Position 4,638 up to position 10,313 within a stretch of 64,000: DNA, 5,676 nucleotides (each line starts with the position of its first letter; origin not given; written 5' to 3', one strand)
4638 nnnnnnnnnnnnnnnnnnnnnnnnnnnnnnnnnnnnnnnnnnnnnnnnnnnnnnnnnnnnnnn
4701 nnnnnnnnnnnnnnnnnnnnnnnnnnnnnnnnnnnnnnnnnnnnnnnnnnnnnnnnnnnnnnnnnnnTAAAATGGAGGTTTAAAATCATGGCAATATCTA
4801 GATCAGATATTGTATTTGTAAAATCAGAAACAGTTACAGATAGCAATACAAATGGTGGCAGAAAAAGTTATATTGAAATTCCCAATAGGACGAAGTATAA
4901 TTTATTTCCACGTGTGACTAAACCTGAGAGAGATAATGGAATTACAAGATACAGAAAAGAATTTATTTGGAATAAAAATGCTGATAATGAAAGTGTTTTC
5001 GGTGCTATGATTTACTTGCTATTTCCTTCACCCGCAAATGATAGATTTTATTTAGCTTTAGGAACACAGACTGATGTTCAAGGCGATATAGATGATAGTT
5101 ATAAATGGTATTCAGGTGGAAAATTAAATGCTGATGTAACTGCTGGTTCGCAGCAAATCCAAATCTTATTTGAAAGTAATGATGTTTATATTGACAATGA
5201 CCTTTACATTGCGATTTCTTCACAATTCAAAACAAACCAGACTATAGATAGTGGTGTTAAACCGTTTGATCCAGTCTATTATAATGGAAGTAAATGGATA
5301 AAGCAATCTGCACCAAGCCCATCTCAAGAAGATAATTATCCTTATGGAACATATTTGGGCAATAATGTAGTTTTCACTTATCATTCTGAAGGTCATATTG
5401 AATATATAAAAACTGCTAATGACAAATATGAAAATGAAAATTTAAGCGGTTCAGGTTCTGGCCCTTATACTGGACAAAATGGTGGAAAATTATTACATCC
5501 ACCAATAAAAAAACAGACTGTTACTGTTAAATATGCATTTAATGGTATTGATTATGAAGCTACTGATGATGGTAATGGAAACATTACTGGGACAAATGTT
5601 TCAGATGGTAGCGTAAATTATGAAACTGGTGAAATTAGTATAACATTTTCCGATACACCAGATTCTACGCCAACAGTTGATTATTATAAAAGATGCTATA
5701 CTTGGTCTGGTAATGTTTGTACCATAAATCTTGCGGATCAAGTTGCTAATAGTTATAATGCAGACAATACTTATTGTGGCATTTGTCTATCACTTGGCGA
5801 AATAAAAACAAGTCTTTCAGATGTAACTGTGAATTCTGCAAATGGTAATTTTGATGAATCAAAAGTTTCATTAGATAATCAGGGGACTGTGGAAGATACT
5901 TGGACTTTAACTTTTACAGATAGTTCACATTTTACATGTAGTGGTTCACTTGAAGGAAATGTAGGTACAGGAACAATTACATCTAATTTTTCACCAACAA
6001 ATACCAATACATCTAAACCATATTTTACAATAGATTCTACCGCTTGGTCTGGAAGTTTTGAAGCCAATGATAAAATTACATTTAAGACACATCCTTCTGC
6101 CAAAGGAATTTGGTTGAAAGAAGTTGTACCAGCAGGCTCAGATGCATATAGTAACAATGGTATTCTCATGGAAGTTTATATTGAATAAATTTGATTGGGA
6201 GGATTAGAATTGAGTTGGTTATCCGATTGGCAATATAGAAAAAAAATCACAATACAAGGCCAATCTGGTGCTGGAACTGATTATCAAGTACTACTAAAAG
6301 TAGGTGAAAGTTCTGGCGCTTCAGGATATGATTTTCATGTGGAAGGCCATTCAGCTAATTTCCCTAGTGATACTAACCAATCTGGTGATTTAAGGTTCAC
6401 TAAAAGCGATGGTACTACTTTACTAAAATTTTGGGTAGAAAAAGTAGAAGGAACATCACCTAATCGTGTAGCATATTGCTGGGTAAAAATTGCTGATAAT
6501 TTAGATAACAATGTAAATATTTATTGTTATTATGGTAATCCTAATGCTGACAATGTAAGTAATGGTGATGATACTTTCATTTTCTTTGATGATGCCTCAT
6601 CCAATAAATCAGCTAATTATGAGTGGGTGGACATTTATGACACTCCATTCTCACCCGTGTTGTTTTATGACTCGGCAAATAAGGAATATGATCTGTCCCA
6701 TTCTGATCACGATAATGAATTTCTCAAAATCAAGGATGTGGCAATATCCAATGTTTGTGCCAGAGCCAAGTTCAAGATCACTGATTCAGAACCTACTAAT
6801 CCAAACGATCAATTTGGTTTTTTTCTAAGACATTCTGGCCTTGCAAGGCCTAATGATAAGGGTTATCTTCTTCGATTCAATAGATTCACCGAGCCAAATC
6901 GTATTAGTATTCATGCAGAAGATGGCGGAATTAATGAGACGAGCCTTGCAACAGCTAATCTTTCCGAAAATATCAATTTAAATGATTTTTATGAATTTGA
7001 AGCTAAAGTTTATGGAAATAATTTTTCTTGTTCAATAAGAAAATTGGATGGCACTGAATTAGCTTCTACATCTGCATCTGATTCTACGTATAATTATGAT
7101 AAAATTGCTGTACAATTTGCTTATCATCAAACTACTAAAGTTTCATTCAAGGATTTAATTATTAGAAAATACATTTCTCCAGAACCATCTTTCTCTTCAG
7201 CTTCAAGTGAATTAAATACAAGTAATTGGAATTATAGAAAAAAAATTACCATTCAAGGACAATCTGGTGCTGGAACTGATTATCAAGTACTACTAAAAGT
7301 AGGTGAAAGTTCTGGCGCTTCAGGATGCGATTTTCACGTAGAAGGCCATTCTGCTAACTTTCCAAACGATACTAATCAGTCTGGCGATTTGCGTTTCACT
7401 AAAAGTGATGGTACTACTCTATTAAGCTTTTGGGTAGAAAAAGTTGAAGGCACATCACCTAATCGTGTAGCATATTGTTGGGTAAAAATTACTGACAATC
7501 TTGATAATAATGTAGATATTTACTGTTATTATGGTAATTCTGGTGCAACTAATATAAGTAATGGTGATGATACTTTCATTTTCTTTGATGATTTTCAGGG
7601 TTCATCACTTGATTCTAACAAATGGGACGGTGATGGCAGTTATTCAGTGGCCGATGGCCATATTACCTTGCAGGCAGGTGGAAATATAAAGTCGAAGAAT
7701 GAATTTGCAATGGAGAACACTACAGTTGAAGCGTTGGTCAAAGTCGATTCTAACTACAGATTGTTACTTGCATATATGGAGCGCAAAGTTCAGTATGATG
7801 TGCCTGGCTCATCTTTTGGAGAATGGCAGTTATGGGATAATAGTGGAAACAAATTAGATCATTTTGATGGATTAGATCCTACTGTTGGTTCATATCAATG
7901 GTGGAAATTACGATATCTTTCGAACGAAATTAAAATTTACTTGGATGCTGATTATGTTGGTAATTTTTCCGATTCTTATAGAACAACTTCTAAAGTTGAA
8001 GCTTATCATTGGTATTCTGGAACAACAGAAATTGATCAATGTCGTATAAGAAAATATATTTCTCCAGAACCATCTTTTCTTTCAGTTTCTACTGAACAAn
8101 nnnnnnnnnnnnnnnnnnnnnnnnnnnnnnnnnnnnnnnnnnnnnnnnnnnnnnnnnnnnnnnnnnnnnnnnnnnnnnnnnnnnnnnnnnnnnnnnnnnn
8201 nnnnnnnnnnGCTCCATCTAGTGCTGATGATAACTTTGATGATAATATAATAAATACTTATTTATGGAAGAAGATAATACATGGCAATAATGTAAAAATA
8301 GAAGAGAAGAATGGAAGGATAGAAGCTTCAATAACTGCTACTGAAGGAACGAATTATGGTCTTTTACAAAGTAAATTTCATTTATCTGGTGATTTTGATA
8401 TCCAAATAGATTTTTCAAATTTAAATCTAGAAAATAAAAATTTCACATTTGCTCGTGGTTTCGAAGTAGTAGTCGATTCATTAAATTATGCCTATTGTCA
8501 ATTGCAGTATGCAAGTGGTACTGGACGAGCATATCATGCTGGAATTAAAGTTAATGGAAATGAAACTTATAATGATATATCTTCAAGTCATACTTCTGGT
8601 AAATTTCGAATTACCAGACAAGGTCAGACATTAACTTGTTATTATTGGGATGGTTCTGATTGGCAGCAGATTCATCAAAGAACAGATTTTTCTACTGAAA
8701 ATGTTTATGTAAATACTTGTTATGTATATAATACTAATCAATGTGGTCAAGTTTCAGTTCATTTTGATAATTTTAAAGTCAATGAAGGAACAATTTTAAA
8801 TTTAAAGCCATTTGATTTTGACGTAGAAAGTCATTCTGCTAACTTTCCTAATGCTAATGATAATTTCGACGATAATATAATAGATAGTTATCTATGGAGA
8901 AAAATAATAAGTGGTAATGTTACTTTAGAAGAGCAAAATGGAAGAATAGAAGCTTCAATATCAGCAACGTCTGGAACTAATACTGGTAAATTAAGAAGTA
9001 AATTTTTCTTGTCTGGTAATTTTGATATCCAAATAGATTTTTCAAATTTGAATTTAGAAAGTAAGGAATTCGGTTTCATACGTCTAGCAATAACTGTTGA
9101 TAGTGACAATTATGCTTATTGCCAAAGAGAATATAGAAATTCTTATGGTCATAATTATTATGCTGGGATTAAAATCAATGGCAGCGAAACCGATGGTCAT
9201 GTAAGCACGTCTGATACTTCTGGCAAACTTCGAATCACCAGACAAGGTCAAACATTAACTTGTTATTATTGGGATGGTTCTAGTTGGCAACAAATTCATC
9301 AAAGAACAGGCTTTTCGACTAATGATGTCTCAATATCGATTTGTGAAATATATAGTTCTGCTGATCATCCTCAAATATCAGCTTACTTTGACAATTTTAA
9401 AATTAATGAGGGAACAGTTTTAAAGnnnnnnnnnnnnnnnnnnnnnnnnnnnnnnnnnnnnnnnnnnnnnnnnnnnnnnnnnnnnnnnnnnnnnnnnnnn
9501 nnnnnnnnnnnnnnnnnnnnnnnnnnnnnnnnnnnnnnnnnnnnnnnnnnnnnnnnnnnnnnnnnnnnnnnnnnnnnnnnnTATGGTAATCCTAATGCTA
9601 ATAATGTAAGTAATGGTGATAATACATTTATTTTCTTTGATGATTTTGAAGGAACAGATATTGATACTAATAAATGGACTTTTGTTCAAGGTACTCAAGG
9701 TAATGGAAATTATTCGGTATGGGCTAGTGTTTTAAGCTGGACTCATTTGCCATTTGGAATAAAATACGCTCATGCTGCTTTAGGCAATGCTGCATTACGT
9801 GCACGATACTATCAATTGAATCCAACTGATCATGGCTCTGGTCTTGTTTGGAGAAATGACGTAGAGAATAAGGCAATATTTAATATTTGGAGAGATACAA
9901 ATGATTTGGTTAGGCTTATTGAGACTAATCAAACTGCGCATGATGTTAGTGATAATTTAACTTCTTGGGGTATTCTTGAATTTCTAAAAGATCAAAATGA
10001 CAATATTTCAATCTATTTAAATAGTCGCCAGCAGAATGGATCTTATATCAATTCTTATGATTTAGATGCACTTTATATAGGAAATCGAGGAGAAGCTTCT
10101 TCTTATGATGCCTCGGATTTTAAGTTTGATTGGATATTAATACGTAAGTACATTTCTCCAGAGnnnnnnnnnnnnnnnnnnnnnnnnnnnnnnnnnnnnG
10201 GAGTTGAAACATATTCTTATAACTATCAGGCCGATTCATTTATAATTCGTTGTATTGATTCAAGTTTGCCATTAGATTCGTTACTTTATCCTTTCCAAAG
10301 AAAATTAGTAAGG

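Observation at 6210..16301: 3363-aa single-ORF tail protein combining four lectin-type modules, three BNR propellers, a repeat shaft and a hub-like C-terminus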

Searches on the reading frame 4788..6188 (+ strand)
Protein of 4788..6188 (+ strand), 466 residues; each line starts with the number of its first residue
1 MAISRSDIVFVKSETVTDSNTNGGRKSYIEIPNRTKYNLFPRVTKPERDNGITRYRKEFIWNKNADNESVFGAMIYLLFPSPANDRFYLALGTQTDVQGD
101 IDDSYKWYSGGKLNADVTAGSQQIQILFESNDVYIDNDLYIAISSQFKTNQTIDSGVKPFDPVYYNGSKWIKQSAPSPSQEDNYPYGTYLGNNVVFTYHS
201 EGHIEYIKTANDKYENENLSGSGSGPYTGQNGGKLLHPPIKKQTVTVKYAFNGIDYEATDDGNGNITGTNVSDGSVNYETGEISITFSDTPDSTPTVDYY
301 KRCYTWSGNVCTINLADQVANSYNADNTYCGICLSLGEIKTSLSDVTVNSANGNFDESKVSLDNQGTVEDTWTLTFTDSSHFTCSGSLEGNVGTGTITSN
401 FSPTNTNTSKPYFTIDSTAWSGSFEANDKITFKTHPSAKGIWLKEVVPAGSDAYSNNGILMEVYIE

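Call 7: search_protein_families(library=phrogs, proteins=[window:4788-6188:+], max_evalue=0.001)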
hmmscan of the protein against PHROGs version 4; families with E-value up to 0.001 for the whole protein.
window:4788-6188:+ (466 aa): 3 families
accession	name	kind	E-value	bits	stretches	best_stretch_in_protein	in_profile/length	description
phrog_6128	-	unknown function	5.5e-35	121.4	3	350-456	1079-1187/1200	-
phrog_9261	-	unknown function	3.5e-21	76.4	1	350-450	585-685/703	-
phrog_24675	-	unknown function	3.8e-10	40.8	2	350-448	206-309/329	-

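Call 8: search_protein_families(library=pfam, proteins=[window:4788-6188:+], max_evalue=0.01)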
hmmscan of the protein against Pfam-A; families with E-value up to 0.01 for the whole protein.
window:4788-6188:+ (466 aa): 0 families

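Call 52: search_solved_structures(query=A5, max_evalue=10, show_alignments=1)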
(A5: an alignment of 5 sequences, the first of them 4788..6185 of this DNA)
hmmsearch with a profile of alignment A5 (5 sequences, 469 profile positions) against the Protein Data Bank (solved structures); distinct sequences matched with E-value up to 10: 1.
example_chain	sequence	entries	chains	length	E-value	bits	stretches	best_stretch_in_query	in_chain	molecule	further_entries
9ukm_A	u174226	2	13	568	0.098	14.3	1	265-304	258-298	Gp23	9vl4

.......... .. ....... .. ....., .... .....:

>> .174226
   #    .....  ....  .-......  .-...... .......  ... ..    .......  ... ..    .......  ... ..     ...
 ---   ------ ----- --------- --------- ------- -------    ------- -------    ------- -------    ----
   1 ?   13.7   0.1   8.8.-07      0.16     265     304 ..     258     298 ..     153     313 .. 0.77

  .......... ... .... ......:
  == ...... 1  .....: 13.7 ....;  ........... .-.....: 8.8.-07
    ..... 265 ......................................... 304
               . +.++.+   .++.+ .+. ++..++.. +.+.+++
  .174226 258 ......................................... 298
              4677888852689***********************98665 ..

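Call 90: find_homologous_proteins(query=window:4788-6185:+, max_evalue=0.001)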
Query window:4788-6185:+ (466 aa): 268 proteins with E <= 0.001 among 6135 candidates; the best 120 are listed.
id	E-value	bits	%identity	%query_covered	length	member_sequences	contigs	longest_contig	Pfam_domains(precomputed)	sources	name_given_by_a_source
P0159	0.0e+0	1030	96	100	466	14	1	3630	-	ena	-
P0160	9.4e-255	864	79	100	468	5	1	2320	-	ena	-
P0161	1.1e-246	837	77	100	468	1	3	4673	-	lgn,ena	-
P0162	2.8e-179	615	59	100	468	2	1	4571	-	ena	-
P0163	4.8e-176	605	57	100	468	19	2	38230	-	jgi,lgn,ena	-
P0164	1.9e-172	593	56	100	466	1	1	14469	-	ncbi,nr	ncbi:MAG: hypothetical protein HQK98_08370 [Nitrospirae bacterium]|nr:hypothetical protein [Nitrospi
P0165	4.1e-172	592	57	100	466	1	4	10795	-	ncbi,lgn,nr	ncbi:MAG: hypothetical protein HQK97_09195 [Nitrospirae bacterium]|nr:hypothetical protein [Nitrospi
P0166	3.0e-167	576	53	100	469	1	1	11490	-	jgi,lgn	jgi:hypothetical protein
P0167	5.5e-161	555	56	100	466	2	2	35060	-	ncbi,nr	ncbi:MAG: hypothetical protein HQL61_09090 [Magnetococcales bacterium]|nr:hypothetical protein [Nitr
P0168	1.1e-158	547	54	100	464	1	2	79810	-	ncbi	ncbi:MAG: hypothetical protein H7844_10895 [Nitrospirae bacterium YQR-1]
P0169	1.0e-157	544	53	100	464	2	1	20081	-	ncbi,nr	ncbi:MAG: hypothetical protein HQK92_07065 [Nitrospirae bacterium]|nr:hypothetical protein [Nitrospi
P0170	1.1e-157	544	53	100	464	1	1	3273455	-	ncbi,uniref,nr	ncbi:hypothetical protein [Candidatus Magnetomonas plexicatena]|uniref:hypothetical protein n=1 Tax=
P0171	4.0e-153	529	54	100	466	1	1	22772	-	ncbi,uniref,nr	ncbi:hypothetical protein [Candidatus Magnetobacterium casense]|uniref:Capsid protein n=1 Tax=Candid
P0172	5.1e-148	512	51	100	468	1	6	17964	-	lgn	-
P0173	2.6e-147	510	51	100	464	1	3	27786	-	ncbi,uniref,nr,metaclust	ncbi:hypothetical protein [Candidatus Magnetominusculus xianensis]|uniref:Uncharacterized protein n=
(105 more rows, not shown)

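Call 93: search_solved_structures(query=A9, max_evalue=10, show_alignments=1)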
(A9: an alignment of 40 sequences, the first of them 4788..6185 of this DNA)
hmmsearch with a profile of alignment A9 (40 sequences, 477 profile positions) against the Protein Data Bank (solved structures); distinct sequences matched with E-value up to 10: 1.
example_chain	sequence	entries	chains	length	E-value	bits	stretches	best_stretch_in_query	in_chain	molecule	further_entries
8h2i_cp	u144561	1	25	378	0.11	14.3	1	233-309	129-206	P19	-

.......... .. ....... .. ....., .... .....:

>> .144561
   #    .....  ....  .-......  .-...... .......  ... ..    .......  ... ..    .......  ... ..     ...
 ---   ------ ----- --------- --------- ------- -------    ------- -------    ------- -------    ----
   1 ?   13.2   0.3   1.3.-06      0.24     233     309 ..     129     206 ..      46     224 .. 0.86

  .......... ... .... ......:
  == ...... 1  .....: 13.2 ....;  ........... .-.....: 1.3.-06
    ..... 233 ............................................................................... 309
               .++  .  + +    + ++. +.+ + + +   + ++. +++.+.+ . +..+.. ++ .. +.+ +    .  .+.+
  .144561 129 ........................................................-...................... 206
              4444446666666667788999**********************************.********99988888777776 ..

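Call 96: predict_structure(alignment_id=A9)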
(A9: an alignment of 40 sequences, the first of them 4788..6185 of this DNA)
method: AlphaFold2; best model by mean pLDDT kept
length: 466 residues; sequences in the alignment: 40
mean_pLDDT: 94.0   pTM: 0.87
mean pLDDT of the five models: 94.0, 93.8, 93.4, 92.4, 90.9
residues with pLDDT >= 90: 407; 70-90: 56; 50-70: 3; < 50: 0
segments of 3 or more residues with pLDDT < 50: none
pLDDT, mean of each block of 10 residues (from residue 1): 84 93 95 82 90 95 94 92 88 97 95 97 96 96 97 94 97 93 95 95 96 94 77 88 96 96 95 94 92 94 97 97 97 96 98 97 98 98 98 97 97 98 97 98 94 83 91
secondary structure, 60 per line:
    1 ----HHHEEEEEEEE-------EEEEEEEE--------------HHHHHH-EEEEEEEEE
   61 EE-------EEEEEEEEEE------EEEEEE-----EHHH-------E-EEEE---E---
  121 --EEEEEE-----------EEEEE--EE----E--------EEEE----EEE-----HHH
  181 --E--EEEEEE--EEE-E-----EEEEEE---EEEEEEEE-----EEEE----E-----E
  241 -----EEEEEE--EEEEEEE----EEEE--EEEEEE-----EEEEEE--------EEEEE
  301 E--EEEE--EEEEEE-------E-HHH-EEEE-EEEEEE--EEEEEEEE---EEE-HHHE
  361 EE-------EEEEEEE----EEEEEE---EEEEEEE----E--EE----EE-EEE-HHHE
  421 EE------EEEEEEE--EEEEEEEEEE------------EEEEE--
elements in order: E8-15 E23-30 H45-50 E52-62 E70-79 E86-91 E110-113 E123-128 E140-144 E162-165 E170-172 E186-191 E194-196 E204-209 E213-220 E226-229 E246-251 E254-260 E265-268 E271-276 E282-287 E296-301 E304-307 E310-315 E329-332 E334-339 E342-349 E353-355 E360-362 E370-376 E381-386 E390-396 E413-415 E420-422 E429-435 E438-447 E460-464

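Call 118: find_encoding_contigs(protein=window:4788-6188:+, flank=10000, max_places=5)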
Protein window:4788-6188:+ (466 aa): 1 contig read that carries it; 1 place shown.
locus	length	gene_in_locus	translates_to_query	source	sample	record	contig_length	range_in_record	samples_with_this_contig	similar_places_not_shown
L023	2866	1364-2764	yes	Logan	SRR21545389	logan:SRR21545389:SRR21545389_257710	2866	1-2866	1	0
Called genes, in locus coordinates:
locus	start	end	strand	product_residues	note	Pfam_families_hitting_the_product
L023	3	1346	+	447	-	?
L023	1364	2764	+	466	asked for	-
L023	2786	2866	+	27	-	?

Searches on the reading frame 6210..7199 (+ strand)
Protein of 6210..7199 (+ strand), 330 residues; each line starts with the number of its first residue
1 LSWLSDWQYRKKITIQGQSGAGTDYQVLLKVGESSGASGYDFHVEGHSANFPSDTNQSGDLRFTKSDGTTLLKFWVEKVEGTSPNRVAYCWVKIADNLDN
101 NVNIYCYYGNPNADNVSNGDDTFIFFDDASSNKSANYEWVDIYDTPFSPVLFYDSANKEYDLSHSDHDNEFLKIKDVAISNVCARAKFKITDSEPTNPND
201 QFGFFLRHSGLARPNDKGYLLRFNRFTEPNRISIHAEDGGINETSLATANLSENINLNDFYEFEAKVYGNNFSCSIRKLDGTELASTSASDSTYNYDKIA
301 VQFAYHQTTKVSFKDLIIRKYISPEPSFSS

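Call 73: search_dna_similar(query=window:6210-7199:+, collection=phages, mode=protein, max_evalue=0.001, max_rows=20)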
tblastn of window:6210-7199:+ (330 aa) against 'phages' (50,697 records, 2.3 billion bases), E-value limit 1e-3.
No match.

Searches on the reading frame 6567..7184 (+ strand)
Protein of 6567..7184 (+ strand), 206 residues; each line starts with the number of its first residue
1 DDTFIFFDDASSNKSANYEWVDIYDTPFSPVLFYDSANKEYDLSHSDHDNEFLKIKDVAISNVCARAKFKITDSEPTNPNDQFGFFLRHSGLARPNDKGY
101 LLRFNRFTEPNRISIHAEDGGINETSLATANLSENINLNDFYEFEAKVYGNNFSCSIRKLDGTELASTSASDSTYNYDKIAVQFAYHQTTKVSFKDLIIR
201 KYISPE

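Call 33: search_protein_families(library=pfam, proteins=[window:6567-7184:+], max_evalue=1)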
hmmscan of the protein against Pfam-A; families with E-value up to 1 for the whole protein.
window:6567-7184:+ (206 aa): 0 families

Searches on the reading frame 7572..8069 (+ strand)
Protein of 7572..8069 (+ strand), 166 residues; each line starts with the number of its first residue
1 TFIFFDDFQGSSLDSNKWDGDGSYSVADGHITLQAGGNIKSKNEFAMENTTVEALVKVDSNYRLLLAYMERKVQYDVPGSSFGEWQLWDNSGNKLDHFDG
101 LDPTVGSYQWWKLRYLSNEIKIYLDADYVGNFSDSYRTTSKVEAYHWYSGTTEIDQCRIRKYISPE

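Call 33: search_protein_families(library=pfam, proteins=[window:7572-8069:+], max_evalue=1)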
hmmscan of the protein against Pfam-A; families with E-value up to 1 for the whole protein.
window:7572-8069:+ (166 aa): 1 family
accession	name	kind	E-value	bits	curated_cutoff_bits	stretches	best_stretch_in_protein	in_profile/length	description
PF10102.14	DUF2341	-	0.0093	16.8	23.4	1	1-19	64-82/84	Domain of unknown function (DUF2341)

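Call 107: search_solved_structures(query=A10, max_evalue=10, show_alignments=0)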
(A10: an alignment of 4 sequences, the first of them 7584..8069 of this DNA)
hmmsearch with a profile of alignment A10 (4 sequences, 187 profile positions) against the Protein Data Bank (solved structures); distinct sequences matched with E-value up to 10: 1.
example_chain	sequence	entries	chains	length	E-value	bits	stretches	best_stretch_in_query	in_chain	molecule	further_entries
4mtm_A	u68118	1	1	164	0.18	15.5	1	40-105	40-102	Putative tail fiber protein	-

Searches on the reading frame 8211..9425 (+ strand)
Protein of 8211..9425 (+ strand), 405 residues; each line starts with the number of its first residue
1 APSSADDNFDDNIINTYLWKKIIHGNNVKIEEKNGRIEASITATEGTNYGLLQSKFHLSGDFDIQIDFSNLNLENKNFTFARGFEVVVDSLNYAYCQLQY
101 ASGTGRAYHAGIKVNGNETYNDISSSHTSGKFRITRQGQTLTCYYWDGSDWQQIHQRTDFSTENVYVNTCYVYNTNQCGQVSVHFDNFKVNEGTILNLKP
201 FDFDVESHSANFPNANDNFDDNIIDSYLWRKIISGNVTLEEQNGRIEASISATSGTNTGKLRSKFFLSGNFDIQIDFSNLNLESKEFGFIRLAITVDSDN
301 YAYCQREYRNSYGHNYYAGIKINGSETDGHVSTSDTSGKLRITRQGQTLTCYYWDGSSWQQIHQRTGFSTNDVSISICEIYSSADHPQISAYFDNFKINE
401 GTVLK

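Call 108: search_solved_structures(query=window:8211-9425:+, max_evalue=1, show_alignments=0)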
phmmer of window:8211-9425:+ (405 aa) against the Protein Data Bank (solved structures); distinct sequences matched with E-value up to 1: 2.
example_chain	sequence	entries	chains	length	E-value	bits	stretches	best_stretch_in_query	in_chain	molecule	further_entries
7rq6_H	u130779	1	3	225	0.21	14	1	283-338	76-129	CV3-13 Fab heavy chain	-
9th6_B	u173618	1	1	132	0.58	12.6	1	93-149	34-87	vhh anti-nsp14 of SARS-CoV-2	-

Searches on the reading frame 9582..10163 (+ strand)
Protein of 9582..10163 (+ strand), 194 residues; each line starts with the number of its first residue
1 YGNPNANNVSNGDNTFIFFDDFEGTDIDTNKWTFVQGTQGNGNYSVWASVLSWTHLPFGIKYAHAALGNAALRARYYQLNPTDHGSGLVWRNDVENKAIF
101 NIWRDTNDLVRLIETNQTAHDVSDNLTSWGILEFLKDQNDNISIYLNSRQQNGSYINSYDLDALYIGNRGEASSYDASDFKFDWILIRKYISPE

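Call 33: search_protein_families(library=pfam, proteins=[window:9582-10163:+], max_evalue=1)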
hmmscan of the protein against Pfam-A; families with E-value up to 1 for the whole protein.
window:9582-10163:+ (194 aa): 1 family
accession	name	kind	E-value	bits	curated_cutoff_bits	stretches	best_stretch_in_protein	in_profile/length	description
PF10102.14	DUF2341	-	6.6e-10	39.7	23.4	1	1-34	50-83/84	Domain of unknown function (DUF2341)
